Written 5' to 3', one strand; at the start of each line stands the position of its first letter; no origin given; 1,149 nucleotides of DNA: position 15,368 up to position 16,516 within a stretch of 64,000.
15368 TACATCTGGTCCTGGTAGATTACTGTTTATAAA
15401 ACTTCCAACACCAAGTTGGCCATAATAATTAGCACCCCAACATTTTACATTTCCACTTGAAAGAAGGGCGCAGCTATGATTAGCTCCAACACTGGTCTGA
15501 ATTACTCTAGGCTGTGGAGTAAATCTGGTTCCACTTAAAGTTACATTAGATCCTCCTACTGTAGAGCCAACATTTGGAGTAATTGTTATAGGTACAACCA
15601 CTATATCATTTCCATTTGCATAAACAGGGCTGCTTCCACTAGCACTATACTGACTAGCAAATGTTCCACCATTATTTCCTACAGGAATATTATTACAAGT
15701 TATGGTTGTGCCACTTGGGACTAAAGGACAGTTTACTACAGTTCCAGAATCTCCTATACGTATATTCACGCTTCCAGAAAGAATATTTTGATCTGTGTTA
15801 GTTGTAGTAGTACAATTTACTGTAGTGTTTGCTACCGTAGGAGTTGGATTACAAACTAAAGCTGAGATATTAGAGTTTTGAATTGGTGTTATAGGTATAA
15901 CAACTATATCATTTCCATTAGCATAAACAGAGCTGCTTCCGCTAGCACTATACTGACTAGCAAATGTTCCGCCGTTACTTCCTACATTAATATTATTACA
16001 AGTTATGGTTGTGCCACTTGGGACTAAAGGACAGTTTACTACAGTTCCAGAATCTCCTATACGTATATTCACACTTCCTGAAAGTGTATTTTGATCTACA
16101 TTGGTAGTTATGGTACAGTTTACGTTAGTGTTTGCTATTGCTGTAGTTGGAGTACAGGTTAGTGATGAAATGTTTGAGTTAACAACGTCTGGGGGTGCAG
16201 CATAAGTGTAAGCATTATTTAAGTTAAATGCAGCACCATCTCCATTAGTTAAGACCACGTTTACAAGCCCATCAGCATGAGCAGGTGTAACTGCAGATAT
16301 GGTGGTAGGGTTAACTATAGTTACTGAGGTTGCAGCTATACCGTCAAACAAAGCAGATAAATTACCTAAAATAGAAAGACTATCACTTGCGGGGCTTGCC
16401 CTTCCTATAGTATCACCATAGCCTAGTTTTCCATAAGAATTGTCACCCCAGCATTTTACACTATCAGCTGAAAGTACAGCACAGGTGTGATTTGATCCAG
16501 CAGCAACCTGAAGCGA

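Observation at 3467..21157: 5,896-aa surface protein chaining five complete RCC1 propellers with NIDO, CUB, SBBP and cadherin-like domains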

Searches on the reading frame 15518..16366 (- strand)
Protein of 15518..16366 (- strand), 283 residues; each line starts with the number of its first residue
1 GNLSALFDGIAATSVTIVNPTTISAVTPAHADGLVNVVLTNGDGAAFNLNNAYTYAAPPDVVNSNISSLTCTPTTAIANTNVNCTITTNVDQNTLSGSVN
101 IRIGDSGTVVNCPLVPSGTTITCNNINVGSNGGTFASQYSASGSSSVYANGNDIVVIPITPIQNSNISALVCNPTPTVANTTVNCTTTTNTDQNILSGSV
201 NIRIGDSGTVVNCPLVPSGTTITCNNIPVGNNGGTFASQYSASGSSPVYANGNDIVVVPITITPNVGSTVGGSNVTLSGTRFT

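Call 25: find_homologous_proteins(query=window:15518-16366:-, max_evalue=0.00001)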
Query window:15518-16366:- (283 aa): 8 proteins with E <= 0.00001 among 8000 candidates.
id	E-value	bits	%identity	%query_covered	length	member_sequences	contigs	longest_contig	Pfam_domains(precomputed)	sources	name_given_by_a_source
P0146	2.1e-34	137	56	53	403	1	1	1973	-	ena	-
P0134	6.0e-34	136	49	58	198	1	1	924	PF01833.31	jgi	jgi:hypothetical protein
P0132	8.4e-31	125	52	53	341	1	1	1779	-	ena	-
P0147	5.7e-15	73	42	26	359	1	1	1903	PF01833.31,PF20144.6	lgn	-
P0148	7.9e-13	66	47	17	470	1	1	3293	PF01833.31,PF20144.6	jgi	jgi:IPT/TIG domain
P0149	2.4e-12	65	49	30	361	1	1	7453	PF01833.31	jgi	jgi:hypothetical protein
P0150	1.0e-11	63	58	19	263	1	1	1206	PF01833.31,PF20144.6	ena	-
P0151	2.3e-9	55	52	18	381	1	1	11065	PF00960.26,PF01833.31,PF20144.6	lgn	-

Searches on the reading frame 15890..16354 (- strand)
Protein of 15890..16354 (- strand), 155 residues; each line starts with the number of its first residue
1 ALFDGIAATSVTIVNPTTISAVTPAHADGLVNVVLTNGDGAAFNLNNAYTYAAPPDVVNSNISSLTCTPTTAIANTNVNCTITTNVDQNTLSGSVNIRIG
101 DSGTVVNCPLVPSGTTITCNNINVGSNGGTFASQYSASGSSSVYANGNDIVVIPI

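Call 60: find_related_loci(query=A4, collection=metagenome_contigs, flank=10000)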
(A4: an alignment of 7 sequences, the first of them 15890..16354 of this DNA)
Query A4 (155 aa) in metagenome_contigs; peptide patterns used: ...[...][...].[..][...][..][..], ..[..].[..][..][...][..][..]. (x = any residue, [..] = any of these).
257 stretches matched a pattern; 97 encode a relative of the query (tblastn E <= 1e-3); the best 80 are kept; 79 distinct loci.
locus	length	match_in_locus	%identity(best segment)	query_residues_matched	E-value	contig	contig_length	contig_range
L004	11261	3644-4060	57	14-153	4e-46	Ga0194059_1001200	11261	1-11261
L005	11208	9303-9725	54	14-155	4e-41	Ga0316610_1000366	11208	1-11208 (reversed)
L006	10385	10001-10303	58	3-104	9e-29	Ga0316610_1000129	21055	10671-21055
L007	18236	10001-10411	57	3-60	6e-11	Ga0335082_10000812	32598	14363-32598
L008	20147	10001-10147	61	3-51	6e-11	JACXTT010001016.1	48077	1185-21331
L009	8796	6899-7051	59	3-53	1e-10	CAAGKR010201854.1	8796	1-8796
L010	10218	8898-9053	52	3-54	2e-10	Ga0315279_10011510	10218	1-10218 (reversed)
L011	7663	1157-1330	52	3-60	3e-10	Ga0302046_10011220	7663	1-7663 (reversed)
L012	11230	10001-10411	57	1-52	3e-10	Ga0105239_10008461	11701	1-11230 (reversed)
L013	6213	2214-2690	50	3-74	3e-10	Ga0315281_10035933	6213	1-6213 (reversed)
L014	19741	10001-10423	48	3-54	4e-10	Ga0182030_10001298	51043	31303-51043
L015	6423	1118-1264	55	3-51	9e-10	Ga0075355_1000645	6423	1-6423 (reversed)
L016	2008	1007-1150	59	3-51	6e-10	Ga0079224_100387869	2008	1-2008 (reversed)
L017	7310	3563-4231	51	2-59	1e-9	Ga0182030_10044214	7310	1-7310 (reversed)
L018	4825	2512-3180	51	2-59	1e-9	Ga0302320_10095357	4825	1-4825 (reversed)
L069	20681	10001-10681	43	5-57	2e-6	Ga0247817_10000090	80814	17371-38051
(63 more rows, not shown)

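Call 91: search_protein_families(library=pfam, proteins=[L069:6665-18523:+, L013:3-4904:+], max_evalue=0.001)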
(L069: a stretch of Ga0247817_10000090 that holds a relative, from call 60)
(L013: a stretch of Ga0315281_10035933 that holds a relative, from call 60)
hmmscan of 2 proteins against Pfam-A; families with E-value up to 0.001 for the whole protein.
L069:6665-18523:+ (3953 aa): 6 families
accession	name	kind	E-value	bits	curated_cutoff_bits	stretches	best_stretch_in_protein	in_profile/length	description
PF25390.1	WD40_RLD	-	3.2e-168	560.1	150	4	819-1112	76-357/363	RCC1-like domain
PF00415.24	RCC1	-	3.3e-89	293.8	21.7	10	237-289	1-50/50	Regulator of chromosome condensation (RCC1) repeat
PF13540.12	RCC1_2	-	1.4e-86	282.8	22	12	834-863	1-30/30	Regulator of chromosome condensation (RCC1) repeat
PF01833.30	TIG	-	1.8e-55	185.3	20.9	6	1163-1245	1-84/84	IPT/TIG domain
PF25384.1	Alsin_RLD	-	1.1e-15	58.3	100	0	240-313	244-314/405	Alsin RCC1-like domain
PF02518.31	HATPase_c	-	9.7e-07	29.7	26.4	1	3840-3950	2-108/111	Histidine kinase-, DNA gyrase B-, and HSP90-like ATPase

L013:3-4904:+ (1634 aa): 8 families
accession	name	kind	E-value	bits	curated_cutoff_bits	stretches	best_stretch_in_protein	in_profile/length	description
PF25390.1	WD40_RLD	-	1.1e-135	453.1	150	3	366-674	40-359/363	RCC1-like domain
PF00415.24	RCC1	-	2e-97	320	21.7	9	1055-1109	1-50/50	Regulator of chromosome condensation (RCC1) repeat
PF13540.12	RCC1_2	-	2.6e-66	218.3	22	6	415-444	1-30/30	Regulator of chromosome condensation (RCC1) repeat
PF01833.30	TIG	-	1.7e-53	179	20.9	4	268-349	1-84/84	IPT/TIG domain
PF25384.1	Alsin_RLD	-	8.2e-14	52.1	100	0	952-1068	242-351/405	Alsin RCC1-like domain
PF09134.16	Invasin_D3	-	7.3e-09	36.5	33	1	1329-1430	3-95/98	Invasin, domain 3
PF02369.22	Big_1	-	7.5e-08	32.8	34.9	1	1332-1431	3-93/93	Bacterial Ig-like domain (group 1)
PF20144.5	TIG_SUH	-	3.1e-05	24.5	24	0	1256-1305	16-64/94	TIG domain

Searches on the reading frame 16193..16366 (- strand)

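Call 27: search_protein_families(library=pfam, proteins=[window:16193-16366:-], max_evalue=1)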
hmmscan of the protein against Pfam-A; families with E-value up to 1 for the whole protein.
seq(58 aa): 1 family
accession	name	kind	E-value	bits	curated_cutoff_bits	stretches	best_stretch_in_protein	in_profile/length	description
PF01833.30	TIG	-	2.9e-07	30.8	20.9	1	3-55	33-84/84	IPT/TIG domain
